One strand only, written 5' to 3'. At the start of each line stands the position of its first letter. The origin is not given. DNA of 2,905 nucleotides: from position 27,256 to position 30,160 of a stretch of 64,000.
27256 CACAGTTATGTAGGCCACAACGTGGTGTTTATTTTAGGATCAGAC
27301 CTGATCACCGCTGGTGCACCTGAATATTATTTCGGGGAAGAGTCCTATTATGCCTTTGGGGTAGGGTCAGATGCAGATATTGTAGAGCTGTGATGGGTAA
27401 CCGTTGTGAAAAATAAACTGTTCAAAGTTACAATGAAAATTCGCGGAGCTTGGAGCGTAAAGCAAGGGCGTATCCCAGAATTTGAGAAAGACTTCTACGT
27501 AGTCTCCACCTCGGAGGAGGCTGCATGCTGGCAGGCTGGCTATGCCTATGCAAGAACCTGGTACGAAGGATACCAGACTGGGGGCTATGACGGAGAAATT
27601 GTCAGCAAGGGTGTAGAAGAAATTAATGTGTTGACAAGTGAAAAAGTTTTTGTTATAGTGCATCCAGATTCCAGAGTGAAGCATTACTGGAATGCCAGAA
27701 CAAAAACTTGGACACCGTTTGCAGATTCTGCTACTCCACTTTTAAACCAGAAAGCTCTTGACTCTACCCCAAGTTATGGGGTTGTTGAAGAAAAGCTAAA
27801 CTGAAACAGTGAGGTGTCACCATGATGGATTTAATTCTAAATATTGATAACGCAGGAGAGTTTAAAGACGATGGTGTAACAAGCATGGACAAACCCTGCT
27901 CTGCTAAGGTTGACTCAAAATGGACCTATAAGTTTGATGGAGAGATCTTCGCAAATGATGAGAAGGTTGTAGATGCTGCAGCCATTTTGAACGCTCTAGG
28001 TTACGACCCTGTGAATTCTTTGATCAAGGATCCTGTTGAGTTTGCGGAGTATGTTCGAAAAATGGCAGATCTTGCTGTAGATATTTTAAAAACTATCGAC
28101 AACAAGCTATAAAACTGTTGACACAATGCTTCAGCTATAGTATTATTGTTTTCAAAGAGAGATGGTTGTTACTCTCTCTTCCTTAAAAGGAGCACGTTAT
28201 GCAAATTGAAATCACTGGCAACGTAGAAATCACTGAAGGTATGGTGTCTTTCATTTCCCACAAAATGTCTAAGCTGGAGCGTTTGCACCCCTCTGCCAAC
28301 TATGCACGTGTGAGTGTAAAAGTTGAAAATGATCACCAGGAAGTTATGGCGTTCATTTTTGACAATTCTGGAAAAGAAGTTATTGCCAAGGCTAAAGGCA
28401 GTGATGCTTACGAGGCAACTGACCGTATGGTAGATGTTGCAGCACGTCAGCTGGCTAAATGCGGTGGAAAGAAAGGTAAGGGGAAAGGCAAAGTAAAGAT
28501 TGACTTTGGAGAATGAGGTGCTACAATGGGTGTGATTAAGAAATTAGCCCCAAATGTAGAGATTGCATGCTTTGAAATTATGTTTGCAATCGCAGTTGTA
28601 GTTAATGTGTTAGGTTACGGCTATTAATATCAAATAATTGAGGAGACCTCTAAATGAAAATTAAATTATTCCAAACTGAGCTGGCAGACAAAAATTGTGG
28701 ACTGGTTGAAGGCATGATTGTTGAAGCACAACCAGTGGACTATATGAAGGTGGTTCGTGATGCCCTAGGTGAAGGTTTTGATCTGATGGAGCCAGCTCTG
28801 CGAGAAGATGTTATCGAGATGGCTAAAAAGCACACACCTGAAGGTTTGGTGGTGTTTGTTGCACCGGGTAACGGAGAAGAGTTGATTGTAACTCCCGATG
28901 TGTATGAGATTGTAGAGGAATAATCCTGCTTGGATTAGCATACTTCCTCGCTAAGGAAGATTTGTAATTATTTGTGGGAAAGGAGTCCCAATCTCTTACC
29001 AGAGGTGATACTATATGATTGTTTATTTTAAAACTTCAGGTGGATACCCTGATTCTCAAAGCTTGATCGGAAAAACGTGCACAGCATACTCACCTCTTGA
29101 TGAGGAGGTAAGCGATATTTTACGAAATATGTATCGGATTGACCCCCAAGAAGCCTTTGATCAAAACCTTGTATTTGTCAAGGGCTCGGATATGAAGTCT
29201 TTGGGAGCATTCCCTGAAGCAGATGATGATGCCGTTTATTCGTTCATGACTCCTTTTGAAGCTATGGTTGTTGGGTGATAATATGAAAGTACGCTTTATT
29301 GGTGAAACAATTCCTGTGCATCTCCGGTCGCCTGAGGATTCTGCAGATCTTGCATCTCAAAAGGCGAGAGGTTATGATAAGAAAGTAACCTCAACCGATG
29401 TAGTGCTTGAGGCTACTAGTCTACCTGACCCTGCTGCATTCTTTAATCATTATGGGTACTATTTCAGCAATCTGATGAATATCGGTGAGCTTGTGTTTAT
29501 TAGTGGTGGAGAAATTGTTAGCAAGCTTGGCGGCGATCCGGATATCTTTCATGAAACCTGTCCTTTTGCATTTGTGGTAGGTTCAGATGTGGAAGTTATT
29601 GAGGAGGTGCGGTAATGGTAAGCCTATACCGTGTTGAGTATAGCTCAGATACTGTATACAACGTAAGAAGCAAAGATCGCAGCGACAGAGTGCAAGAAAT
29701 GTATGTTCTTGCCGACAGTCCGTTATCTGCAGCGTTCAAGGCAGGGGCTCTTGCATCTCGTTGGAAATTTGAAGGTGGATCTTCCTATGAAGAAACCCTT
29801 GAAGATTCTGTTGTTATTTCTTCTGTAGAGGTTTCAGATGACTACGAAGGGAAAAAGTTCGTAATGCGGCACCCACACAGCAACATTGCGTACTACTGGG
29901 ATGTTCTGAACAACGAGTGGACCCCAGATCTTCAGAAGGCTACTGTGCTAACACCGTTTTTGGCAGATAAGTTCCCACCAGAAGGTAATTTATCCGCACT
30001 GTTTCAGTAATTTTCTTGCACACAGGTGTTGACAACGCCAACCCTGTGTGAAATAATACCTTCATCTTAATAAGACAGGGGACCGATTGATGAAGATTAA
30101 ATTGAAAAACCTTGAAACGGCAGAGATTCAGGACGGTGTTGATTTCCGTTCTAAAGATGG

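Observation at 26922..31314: Tandem array and segmental duplication of small acidic proteins (MKVK/MKIEI family)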

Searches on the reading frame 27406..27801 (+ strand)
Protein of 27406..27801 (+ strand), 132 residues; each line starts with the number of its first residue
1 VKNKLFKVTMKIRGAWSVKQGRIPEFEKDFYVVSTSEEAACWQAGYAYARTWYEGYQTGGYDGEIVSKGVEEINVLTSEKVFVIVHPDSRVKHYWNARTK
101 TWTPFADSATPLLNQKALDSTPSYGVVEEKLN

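Call 5: search_protein_families(library=pfam, proteins=[window:27406-27801:+], max_evalue=1)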
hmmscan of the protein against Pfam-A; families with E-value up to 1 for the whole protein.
window:27406-27801:+ (132 aa): 0 families

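Call 6: search_protein_families(library=phrogs, proteins=[window:27406-27801:+], max_evalue=0.01)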
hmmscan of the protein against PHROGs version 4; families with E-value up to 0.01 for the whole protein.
window:27406-27801:+ (132 aa): 1 family
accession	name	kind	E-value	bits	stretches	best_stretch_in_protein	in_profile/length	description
phrog_7379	-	unknown function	1.6e-73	246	1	2-132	1-131/131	-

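Call 35: search_dna_similar(query=window:27406-27801:+, collection=phages, mode=protein, max_evalue=0.001, rows=spread, max_rows=30)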
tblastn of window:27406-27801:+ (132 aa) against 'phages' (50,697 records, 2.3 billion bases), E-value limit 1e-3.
Records with a match: 116; places in all: 121; records where one place covers at least 80% of the query: 115.
Best place of each record, by identity: 95-99% 115; 80-90% 1.
By first word of the organism name: Escherichia 94; Campylobacter 18; Phage 2; Shigella 1; Vequintavirinae 1.
By host as written in the record: Escherichia coli 35; Campylobacter jejuni 16; Escherichia coli K-12 MG1655 12; Escherichia coli K-12 12; - 11; Escherichia coli O157:H7 6; Escherichia coli O177 3; Campylobacter 2; and 15 more.
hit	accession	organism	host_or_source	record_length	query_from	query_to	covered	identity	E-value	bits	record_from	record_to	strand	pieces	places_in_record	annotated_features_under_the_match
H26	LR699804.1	Escherichia phage rV5_ev146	-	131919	1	132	100%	98.5%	3e-84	273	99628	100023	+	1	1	hypothetical protein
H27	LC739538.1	Escherichia phage phiWec189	Escherichia coli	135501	1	132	100%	98.5%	1e-83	271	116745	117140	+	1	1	hypothetical protein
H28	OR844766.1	Escherichia phage ECO111 5-P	Escherichia coli O111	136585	1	132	100%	97.7%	7e-84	272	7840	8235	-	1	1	record has no annotation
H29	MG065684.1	Campylobacter phage A138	Campylobacter jejuni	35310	1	132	100%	97.7%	1e-83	271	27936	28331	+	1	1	record has no annotation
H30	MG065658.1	Campylobacter phage C7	Campylobacter jejuni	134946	1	132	100%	97.7%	1e-83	271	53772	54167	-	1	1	record has no annotation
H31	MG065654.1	Campylobacter phage C15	Campylobacter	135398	1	132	100%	97.7%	1e-83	271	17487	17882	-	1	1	record has no annotation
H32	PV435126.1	Escherichia phage EPFV3-03/2025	Escherichia coli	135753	1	132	100%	97.7%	1e-83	271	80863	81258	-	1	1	hypothetical protein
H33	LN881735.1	Escherichia phage slur12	Escherichia coli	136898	1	132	100%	97.7%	1e-83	271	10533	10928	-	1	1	hypothetical protein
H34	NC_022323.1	Escherichia phage JES2013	Escherichia coli O157:H7 E318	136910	1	132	100%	97.7%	1e-83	271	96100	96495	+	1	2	hypothetical protein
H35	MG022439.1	Phage 203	cottage cheese, cow milk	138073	1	132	100%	97.7%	1e-83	271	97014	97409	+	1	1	hypothetical protein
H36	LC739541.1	Escherichia phage phiWec193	Escherichia coli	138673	1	132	100%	97.7%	1e-83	271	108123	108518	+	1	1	hypothetical protein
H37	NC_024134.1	Escherichia phage FFH2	Escherichia coli O157:H7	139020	1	132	100%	97.7%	1e-83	271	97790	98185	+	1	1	hypothetical protein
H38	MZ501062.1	Escherichia phage EmilHeitz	Escherichia coli K-12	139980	1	132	100%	97.7%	1e-83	271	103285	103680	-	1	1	hypothetical protein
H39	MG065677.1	Campylobacter phage A13b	Campylobacter jejuni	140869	1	132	100%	97.7%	1e-83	271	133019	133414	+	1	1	record has no annotation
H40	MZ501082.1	Escherichia phage JeffSchatz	Escherichia coli K-12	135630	1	132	100%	97.7%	2e-83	271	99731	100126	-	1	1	hypothetical protein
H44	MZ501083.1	Escherichia phage JohannBauhin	Escherichia coli K-12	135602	1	132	100%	97.0%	4e-83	270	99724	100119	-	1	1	hypothetical protein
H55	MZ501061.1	Escherichia phage EduardKellenberger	Escherichia coli K-12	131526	100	132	25%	81.8%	6e-9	58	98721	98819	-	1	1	putative glycosidase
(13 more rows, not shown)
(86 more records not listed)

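Call 36: get_annotated_region(hit=H55, flank=7000)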
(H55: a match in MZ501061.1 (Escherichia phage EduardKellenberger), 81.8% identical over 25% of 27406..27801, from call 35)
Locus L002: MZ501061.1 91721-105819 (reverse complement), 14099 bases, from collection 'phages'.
description: Escherichia phage EduardKellenberger, complete genome.
organism: Escherichia phage EduardKellenberger (NCBI taxid 2852031)
taxonomy: Viruses; Duplodnaviria; Heunggongvirae; Uroviricota; Caudoviricetes; Vequintavirinae; Vequintavirus; Vequintavirus murica
host: Escherichia coli K-12; source: sewage plant inflow; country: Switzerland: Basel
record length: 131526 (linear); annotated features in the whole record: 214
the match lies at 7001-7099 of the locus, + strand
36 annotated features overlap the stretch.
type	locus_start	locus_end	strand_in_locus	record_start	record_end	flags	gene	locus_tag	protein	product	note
CDS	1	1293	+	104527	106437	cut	-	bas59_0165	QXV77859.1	class III anaerobic NTP reductase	-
CDS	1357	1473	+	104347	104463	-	-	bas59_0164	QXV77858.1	hypothetical protein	-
CDS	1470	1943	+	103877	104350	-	-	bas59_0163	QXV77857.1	class III anaerobic NTP reductase activator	-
CDS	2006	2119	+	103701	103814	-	-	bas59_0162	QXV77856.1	hypothetical protein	-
CDS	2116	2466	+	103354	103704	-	-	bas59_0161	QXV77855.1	hypothetical protein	-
CDS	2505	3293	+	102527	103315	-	-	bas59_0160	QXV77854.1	PhoH-like ATPase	-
CDS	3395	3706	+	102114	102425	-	-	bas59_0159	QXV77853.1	hypothetical protein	-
CDS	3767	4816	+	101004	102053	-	-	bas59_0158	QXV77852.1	ClpP-like protease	-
CDS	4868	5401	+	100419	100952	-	-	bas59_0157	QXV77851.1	putative N6 adenine methyltransferase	-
CDS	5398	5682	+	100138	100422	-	-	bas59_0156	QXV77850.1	hypothetical protein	-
CDS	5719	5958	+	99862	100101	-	-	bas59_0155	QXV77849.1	hypothetical protein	-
CDS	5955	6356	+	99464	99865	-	-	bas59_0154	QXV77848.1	hypothetical protein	-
CDS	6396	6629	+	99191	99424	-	-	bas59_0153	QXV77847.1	hypothetical protein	-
CDS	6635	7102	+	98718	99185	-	-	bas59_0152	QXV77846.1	putative glycosidase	-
CDS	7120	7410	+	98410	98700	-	-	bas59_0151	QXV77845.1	hypothetical protein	-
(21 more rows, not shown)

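Call 41: search_solved_structures(query=A3, max_evalue=10)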
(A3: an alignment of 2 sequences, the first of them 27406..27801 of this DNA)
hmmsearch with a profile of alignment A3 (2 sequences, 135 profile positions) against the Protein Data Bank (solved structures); distinct sequences matched with E-value up to 10: 5.
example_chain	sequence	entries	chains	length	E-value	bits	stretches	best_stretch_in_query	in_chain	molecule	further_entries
4hnd_A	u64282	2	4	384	0.072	16.3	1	63-122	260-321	Phosphatidylinositol 4-kinase type 2-alpha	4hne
4pla_A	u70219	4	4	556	0.14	15.4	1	63-122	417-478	Chimera protein of Phosphatidylinositol 4-kinase type 2-alpha and Lysozyme | Phosphatidylinositol 4-kinase type 2-alpha,Lysozyme,Phosphatidylinositol 4-kinase t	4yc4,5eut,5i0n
2a97_A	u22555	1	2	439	0.83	12.8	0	8-45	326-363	Botulinum neurotoxin type F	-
2a8a_A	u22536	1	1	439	0.83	12.8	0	8-45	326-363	Botulinum neurotoxin type F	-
7c2g_G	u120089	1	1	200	0.99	12.6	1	4-77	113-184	2DGel3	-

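Call 65: search_protein_families(library=ncbifam, proteins=[window:27406-27801:+], max_evalue=0.1)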
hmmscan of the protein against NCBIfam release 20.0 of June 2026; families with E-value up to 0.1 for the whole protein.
window:27406-27801:+ (132 aa): 1 family
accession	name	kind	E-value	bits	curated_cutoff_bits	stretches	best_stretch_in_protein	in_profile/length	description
NF052506.1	PA5033_fam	subfamily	0.04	12.7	100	1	57-105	170-208/284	PA5033 family protein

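Call 67: find_homologous_proteins(query=A8, max_evalue=0.01)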
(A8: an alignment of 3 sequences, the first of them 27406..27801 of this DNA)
Query A8 (3 sequences) (132 aa, profile of the alignment): 8 proteins with E <= 0.01 among 201 candidates.
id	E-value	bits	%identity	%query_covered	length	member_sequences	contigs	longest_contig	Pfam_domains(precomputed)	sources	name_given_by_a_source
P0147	1.5e-61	224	26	94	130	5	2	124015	-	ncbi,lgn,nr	ncbi:hypothetical protein VAG18_002898 [Escherichia coli]|nr:hypothetical protein [Escherichia coli]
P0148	6.2e-59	216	26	85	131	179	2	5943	-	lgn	-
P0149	5.7e-53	196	97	100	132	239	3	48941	-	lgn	-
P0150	5.8e-52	193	29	94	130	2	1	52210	-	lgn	-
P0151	9.8e-25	105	97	55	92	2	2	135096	-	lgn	-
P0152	4.5e-21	93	80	60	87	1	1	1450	-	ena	-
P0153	2.7e-16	78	78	51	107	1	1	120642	-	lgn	-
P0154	8.4e-8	50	33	9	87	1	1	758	-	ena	-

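Call 86: get_annotated_region(hit=H40, flank=7500)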
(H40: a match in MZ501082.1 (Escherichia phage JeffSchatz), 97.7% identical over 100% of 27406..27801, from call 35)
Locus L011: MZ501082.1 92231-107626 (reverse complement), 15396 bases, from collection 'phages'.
description: Escherichia phage JeffSchatz, complete genome.
organism: Escherichia phage JeffSchatz (NCBI taxid 2852027)
taxonomy: Viruses; Duplodnaviria; Heunggongvirae; Uroviricota; Caudoviricetes; Vequintavirinae; Vequintavirus; Vequintavirus APECc02
host: Escherichia coli K-12; source: Rhine river; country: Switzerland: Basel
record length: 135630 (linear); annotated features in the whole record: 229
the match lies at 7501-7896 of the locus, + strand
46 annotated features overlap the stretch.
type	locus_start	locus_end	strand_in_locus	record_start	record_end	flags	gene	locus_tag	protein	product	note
CDS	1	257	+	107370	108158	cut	-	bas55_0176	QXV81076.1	PhoH-like ATPase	-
CDS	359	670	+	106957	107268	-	-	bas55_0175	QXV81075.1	hypothetical protein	-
CDS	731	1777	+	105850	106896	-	-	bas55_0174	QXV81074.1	ClpP-like protease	-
CDS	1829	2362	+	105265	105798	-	-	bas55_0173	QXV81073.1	putative N6 adenine methyltransferase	-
CDS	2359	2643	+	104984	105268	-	-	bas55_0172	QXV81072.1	hypothetical protein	-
CDS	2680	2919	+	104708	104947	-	-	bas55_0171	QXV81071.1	hypothetical protein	-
CDS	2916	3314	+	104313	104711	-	-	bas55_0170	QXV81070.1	hypothetical protein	-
CDS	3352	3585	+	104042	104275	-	-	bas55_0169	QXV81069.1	hypothetical protein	-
CDS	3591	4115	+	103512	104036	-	-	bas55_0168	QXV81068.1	putative glycosidase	-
CDS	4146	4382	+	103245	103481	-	-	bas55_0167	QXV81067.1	hypothetical protein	-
CDS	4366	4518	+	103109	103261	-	-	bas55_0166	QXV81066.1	hypothetical protein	-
CDS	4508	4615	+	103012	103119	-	-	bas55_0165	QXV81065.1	hypothetical protein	-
CDS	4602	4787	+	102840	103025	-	-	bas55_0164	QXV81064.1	hypothetical protein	-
CDS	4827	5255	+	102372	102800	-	-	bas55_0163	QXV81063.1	hypothetical protein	-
CDS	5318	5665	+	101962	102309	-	-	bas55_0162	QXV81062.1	hypothetical protein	-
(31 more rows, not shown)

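Call 88: get_annotated_region(hit=H44, flank=7500)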
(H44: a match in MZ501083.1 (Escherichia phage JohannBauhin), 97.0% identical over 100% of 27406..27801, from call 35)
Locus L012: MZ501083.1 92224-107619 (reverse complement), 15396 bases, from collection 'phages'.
description: Escherichia phage JohannBauhin, complete genome.
organism: Escherichia phage JohannBauhin (NCBI taxid 2852025)
taxonomy: Viruses; Duplodnaviria; Heunggongvirae; Uroviricota; Caudoviricetes; Vequintavirinae; Vequintavirus; Vequintavirus slur16
host: Escherichia coli K-12; source: sewage plant inflow; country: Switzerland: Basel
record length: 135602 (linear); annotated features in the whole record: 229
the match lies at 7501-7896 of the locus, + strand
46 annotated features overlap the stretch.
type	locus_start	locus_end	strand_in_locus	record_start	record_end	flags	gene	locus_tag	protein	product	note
CDS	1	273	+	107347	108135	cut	-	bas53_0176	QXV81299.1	PhoH-like ATPase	-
CDS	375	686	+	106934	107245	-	-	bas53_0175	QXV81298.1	hypothetical protein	-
CDS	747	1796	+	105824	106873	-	-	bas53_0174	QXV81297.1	ClpP-like protease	-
CDS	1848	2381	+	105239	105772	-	-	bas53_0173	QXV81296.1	putative N6 adenine methyltransferase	-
CDS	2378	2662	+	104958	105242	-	-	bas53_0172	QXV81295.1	hypothetical protein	-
CDS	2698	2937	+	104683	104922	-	-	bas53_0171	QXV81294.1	hypothetical protein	-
CDS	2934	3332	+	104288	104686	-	-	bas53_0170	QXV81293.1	hypothetical protein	-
CDS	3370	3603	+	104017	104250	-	-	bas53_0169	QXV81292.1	hypothetical protein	-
CDS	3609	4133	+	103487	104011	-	-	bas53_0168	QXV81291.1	putative glycosidase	-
CDS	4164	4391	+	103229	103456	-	-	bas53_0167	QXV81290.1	hypothetical protein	-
CDS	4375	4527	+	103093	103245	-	-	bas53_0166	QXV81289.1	hypothetical protein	-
CDS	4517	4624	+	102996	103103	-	-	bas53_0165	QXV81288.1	hypothetical protein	-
CDS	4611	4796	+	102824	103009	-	-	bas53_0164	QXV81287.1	hypothetical protein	-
CDS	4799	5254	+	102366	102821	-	-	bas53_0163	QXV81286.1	hypothetical protein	-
CDS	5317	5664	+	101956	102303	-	-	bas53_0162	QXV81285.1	hypothetical protein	-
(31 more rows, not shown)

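Call 90: get_annotated_region(hit=H38, flank=300)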
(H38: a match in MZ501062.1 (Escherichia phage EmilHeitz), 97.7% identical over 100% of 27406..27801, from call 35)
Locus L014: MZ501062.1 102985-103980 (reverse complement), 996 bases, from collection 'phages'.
description: Escherichia phage EmilHeitz, complete genome.
organism: Escherichia phage EmilHeitz (NCBI taxid 2852021)
taxonomy: Viruses; Duplodnaviria; Heunggongvirae; Uroviricota; Caudoviricetes; Vequintavirinae; Vequintavirus
host: Escherichia coli K-12; source: stream water; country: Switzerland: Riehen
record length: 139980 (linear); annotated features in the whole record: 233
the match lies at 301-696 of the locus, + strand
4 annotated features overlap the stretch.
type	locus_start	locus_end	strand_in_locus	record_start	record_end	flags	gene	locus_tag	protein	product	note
CDS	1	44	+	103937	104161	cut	-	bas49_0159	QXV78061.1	hypothetical protein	-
CDS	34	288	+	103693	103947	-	-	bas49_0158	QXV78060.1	hypothetical protein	-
CDS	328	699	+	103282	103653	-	-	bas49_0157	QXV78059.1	hypothetical protein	-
CDS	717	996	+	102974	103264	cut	-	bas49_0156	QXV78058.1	hypothetical protein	-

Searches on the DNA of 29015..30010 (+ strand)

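Call 101: search_dna_similar(query=window:29015-30010:+, collection=phages, mode=near, max_rows=60, rows=spread)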
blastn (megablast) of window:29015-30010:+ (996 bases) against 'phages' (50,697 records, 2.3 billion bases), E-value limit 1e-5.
Records with a match: 118; places in all: 118; records where one place covers at least 80% of the query: 118.
Best place of each record, by identity: >=99% 20; 95-99% 89; 90-95% 9.
By first word of the organism name: Escherichia 96; Campylobacter 18; Phage 2; Shigella 1; Vequintavirinae 1.
By host as written in the record: Escherichia coli 35; Campylobacter jejuni 16; Escherichia coli K-12 MG1655 12; Escherichia coli K-12 12; - 11; Escherichia coli O157:H7 6; Escherichia coli O177 3; Campylobacter 2; and 17 more.
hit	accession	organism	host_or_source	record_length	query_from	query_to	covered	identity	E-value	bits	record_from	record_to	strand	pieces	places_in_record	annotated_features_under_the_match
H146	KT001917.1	Escherichia phage Murica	Escherichia coli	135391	1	996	100%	99.8%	0e+0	1829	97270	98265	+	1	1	hypothetical protein (x3) | ribosome_binding_site (x2)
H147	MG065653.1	Campylobacter phage C14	Campylobacter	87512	1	996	100%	99.8%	0e+0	1829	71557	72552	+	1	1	record has no annotation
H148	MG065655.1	Campylobacter phage C2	Campylobacter jejuni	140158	1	996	100%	99.8%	0e+0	1829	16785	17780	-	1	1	record has no annotation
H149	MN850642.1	Escherichia phage navn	Escherichia coli K-12 MG1655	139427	1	996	100%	99.8%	0e+0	1829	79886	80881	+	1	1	hypothetical protein (x3)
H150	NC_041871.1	Escherichia phage Murica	Escherichia coli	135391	1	996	100%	99.8%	0e+0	1829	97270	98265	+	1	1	hypothetical protein (x3) | ribosome_binding_site (x2)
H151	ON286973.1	Escherichia phage A51.2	Escherichia coli LF82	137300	1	996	100%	99.5%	0e+0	1812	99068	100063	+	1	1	hypothetical protein (x3)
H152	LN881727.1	Escherichia phage slur16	Escherichia coli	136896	1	996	100%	99.4%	0e+0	1807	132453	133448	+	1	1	hypothetical protein [Escherichia phage vB_EcoM_FFH2] (x3)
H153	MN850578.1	Escherichia phage nomo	Escherichia coli K-12 MG1655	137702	1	996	100%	99.4%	0e+0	1807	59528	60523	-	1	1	hypothetical protein (x3)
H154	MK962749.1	Shigella phage CM1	Escherichia coli DH5alpha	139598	1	996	100%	99.3%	0e+0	1801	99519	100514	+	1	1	hypothetical protein (x3)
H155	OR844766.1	Escherichia phage ECO111 5-P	Escherichia coli O111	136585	1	996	100%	99.3%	0e+0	1801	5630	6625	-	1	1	record has no annotation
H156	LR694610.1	Escherichia phage rV5_ev168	-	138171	1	996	100%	99.0%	0e+0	1784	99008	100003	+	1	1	Phage protein (x3)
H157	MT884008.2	Escherichia phage vb_EcoM_bov10K2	Escherichia coli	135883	1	996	100%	99.0%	0e+0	1784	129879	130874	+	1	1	hypothetical protein (x3)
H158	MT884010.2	Escherichia phage vb_EcoM_bov22_2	Escherichia coli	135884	1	996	100%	99.0%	0e+0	1784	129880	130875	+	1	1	hypothetical protein (x3)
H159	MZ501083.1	Escherichia phage JohannBauhin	Escherichia coli K-12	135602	1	996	100%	99.0%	0e+0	1784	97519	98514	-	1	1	hypothetical protein (x3)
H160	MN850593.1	Escherichia phage inoa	Escherichia coli K-12 MG1655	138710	1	996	100%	98.9%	0e+0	1779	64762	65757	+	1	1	hypothetical protein (x3)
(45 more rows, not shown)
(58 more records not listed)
